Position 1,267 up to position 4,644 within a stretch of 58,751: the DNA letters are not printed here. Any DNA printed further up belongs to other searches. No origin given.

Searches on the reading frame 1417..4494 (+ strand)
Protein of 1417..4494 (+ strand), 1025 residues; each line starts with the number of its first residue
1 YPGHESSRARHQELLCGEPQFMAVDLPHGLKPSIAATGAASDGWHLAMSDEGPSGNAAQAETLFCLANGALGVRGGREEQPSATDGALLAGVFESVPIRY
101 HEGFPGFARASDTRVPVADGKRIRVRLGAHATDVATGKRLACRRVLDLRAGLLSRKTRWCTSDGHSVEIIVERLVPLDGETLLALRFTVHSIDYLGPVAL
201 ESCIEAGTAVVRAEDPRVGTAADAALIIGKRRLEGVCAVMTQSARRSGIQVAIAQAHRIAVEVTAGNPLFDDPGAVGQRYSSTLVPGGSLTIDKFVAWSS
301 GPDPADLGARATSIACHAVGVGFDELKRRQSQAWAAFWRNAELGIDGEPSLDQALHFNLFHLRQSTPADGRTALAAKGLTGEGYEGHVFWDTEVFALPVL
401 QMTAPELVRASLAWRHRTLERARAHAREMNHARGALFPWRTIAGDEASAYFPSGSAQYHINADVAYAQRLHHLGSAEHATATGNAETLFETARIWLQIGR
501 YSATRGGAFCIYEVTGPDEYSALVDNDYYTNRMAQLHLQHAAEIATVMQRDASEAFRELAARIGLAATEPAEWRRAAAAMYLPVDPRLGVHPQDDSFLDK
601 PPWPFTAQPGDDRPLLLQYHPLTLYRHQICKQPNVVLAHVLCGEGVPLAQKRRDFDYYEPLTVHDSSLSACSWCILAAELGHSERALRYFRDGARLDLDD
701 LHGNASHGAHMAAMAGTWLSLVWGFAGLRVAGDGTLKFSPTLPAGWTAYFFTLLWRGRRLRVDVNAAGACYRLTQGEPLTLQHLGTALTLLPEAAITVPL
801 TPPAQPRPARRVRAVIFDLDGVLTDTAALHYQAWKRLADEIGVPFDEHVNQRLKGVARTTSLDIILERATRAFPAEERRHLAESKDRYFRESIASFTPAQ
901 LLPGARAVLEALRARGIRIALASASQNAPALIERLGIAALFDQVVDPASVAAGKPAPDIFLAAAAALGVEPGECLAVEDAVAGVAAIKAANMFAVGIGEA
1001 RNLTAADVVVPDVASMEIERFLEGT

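Call 16: search_protein_families(library=ncbifam, proteins=[window:1417-4494:+], max_evalue=1e-20)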
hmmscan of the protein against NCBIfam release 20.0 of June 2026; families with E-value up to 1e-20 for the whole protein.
window:1417-4494:+ (1025 aa): 9 families
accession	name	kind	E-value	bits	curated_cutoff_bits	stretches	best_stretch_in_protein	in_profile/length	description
NF010380.0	PRK13807.1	domain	2.7e-121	406.1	838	1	41-792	7-750/756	family 65 glycosyl hydrolase domain-containing protein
TIGR01990.1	bPGM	equivalog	5.3e-72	241.7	189.4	1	813-998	2-187/187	beta-phosphoglucomutase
TIGR02009.1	PGMB-YQAB-SF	subfamily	4.1e-60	203.2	153.35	1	812-997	1-186/186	beta-phosphoglucomutase family hydrolase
NF053734.1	KJHdlse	equivalog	2.4e-45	155.1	800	1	310-566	253-508/668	kojibiose hydrolase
NF008087.0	PRK10826.1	equivalog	4.7e-28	98.3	191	1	810-1014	5-208/222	hexitol phosphatase HxpB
NF053653.1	InDiPhoBT2121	equivalog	9.2e-24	84.2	245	1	813-997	2-186/216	inorganic diphosphatase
NF008000.0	PRK10725.1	equivalog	8.8e-23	81.4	215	1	812-996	5-184/188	fructose-1-phosphate/6-phosphogluconate phosphatase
TIGR01509.1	HAD-SF-IA-v3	subfamily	4.1e-22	79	29.4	0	898-996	63-153/154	HAD-IA family hydrolase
NF046057.1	bifunc_MtlD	equivalog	7.2e-21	74.3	800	0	810-995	5-189/683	bifunctional mannitol-1-phosphate dehydrogenase/phosphatase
